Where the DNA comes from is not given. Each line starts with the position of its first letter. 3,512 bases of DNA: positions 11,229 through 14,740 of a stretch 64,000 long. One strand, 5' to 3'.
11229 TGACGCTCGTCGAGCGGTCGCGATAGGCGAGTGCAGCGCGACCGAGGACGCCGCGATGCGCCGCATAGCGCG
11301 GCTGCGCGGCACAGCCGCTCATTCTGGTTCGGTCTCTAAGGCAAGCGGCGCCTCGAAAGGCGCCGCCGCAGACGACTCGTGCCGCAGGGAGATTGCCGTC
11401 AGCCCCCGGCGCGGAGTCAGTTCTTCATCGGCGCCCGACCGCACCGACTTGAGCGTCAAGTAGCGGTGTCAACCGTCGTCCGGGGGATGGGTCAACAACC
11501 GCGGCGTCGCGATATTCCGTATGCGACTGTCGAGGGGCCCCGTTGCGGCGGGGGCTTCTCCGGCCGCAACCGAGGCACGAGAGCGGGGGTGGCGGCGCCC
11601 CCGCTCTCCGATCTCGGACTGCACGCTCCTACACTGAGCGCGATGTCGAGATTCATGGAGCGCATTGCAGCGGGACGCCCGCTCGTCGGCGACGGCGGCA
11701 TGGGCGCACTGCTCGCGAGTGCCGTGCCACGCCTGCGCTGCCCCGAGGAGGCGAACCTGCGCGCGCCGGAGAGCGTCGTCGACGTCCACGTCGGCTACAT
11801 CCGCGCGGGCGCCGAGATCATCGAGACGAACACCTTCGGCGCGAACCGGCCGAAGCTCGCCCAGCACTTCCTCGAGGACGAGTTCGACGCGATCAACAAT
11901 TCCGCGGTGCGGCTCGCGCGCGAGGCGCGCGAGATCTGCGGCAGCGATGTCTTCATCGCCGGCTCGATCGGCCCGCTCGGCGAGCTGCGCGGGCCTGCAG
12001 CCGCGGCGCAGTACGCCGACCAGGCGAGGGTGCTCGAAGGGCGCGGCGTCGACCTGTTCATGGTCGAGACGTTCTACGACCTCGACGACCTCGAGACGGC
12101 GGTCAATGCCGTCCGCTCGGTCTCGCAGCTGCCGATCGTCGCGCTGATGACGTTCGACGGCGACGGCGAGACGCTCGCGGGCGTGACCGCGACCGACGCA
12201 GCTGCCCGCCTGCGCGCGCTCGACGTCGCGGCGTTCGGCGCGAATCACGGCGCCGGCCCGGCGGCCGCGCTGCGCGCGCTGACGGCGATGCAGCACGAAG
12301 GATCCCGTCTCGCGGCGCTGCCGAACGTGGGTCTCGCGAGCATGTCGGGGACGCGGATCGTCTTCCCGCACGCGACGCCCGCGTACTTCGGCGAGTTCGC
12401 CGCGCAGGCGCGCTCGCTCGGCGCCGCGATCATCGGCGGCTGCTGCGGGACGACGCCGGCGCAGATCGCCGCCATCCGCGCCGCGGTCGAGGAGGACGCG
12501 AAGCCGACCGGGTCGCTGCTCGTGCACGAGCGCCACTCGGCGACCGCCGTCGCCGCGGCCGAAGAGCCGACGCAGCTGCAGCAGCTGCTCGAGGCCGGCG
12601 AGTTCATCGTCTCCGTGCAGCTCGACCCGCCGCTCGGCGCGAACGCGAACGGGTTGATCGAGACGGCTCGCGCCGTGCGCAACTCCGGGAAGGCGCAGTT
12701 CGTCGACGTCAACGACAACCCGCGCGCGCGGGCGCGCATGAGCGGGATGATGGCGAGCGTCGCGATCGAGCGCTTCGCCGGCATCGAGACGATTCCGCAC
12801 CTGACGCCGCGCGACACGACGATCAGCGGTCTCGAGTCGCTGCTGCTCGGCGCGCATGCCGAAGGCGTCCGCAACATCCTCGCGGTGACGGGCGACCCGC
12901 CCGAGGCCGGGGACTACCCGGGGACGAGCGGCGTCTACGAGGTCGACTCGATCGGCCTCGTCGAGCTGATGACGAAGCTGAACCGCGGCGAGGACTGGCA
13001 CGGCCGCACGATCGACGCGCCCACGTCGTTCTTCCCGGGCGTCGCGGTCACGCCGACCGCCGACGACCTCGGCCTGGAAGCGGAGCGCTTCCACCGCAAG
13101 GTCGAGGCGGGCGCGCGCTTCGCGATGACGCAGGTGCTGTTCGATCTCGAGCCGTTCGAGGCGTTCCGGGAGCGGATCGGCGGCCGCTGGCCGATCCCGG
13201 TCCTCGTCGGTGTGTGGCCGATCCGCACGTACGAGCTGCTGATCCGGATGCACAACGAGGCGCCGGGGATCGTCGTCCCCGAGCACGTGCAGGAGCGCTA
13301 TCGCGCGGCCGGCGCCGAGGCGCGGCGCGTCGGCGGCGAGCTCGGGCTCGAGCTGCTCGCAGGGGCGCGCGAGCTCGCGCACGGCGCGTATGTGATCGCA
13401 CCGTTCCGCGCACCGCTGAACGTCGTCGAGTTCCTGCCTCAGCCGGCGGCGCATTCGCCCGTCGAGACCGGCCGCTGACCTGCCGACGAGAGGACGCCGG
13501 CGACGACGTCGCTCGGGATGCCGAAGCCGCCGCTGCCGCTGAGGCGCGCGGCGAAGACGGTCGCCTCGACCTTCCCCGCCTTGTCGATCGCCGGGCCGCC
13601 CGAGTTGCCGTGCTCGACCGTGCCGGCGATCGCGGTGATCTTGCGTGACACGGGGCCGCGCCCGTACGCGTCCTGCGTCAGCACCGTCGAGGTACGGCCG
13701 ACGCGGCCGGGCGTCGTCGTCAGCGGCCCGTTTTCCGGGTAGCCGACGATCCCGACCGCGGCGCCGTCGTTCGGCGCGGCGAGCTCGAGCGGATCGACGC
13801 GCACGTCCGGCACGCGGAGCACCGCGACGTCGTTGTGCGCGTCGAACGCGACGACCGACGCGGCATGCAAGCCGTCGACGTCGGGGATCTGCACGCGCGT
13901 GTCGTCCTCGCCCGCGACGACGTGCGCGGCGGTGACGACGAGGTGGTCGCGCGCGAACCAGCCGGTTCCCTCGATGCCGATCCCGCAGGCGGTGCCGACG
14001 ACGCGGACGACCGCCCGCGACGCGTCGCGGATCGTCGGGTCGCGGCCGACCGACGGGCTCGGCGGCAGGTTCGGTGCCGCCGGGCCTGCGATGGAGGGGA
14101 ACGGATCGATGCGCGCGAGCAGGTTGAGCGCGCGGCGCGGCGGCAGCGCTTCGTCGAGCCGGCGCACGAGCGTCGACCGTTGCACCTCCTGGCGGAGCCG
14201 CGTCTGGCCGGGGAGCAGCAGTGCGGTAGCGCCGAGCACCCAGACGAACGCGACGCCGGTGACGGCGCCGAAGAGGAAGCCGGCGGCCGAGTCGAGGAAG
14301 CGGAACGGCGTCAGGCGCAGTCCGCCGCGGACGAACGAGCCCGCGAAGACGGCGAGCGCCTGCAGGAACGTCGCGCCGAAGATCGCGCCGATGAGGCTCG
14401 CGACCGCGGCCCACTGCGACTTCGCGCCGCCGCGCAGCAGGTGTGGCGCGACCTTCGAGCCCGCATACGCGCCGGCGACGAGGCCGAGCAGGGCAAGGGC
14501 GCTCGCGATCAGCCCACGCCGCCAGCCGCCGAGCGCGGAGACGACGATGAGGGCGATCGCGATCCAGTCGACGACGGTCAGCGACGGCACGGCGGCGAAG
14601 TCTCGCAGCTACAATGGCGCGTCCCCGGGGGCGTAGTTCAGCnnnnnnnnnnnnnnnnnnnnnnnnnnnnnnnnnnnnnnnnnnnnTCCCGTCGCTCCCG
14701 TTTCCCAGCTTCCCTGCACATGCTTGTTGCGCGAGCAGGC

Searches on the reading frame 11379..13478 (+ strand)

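Call 66: search_protein_families(library=pfam, proteins=[window:11379-13478:+], max_evalue=0.00001)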
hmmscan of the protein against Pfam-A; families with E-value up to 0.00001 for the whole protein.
window:11379-13478:+ (699 aa): 2 families
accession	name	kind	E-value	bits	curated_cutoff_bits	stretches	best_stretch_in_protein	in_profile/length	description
PF02574.22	S-methyl_trans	-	6.8e-56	190.6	22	1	102-370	1-283/283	Homocysteine S-methyltransferase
PF02219.23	MTHFR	-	1.8e-36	126.4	24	1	400-652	2-249/287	Methylenetetrahydrofolate reductase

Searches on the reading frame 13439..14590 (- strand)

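Call 66: search_protein_families(library=pfam, proteins=[window:13439-14590:-], max_evalue=0.00001)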
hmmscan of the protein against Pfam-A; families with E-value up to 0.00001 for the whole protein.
window:13439-14590:- (383 aa): 3 families
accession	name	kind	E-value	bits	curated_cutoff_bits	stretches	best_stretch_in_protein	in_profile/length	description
PF13365.12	Trypsin_2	-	1.6e-18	68.3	27.6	1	208-341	1-141/144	Trypsin-like peptidase domain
PF02674.22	Colicin_V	-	5.5e-18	65.8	29.3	1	7-148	1-142/144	Colicin V production protein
PF00089.32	Trypsin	-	4.5e-08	33.6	20.6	1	209-349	28-199/220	Trypsin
